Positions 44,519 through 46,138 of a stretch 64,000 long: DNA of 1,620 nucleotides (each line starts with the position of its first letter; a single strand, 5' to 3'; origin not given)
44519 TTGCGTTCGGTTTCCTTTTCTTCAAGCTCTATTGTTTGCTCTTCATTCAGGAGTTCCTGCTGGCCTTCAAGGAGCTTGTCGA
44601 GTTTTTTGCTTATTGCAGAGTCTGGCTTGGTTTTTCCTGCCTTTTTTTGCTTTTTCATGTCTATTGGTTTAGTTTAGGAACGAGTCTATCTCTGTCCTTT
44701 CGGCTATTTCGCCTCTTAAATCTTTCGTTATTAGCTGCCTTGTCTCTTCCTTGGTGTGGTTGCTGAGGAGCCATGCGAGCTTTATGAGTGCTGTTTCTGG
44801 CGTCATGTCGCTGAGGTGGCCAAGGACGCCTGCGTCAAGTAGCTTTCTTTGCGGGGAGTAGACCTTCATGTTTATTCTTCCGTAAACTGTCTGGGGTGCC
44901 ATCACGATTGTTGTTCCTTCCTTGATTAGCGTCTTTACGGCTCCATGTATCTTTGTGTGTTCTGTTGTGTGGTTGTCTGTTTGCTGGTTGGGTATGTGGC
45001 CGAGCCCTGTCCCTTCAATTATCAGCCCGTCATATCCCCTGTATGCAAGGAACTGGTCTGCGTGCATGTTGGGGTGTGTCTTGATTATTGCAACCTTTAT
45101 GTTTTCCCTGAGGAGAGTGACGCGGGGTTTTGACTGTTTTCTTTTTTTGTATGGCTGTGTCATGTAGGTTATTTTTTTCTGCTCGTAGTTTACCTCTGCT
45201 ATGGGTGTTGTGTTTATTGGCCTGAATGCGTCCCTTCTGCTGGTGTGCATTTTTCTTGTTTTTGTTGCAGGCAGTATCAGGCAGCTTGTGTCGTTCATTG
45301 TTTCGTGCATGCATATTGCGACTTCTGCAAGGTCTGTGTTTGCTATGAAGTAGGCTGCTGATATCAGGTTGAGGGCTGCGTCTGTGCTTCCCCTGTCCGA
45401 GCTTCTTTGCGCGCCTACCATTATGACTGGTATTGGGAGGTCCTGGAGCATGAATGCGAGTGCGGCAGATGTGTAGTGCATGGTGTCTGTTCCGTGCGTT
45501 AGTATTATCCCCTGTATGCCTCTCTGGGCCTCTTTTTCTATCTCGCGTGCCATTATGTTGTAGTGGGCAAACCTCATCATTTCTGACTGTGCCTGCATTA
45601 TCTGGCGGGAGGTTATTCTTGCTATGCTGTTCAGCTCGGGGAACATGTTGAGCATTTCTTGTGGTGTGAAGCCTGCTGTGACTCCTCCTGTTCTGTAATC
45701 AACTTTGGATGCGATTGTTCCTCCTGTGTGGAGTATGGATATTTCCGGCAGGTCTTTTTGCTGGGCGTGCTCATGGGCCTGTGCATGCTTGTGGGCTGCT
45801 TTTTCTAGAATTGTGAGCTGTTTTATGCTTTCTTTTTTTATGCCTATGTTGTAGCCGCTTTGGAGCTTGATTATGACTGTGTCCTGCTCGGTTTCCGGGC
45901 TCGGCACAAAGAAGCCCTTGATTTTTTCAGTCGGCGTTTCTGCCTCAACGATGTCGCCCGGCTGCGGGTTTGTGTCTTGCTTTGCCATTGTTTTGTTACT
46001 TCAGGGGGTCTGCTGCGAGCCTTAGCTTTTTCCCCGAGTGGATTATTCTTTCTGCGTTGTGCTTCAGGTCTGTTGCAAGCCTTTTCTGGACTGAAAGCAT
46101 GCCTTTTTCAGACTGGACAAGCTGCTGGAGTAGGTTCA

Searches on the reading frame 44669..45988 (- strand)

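Call 69: search_protein_families(library=pfam, proteins=[window:44669-45988:-], max_evalue=0.001)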
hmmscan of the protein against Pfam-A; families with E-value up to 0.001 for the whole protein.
window:44669-45988:- (439 aa): 3 families
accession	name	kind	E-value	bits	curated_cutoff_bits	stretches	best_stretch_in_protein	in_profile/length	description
PF00710.25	Asparaginase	-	3e-56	190.4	22.5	1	83-277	2-189/193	Asparaginase, N-terminal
PF17763.6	Asparaginase_C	-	2e-22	79.7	34.6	1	298-416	1-109/114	Glutaminase/Asparaginase C-terminal domain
PF18195.6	GatD_N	-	2.1e-11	43.4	25.7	1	9-59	2-52/54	GatD N-terminal domain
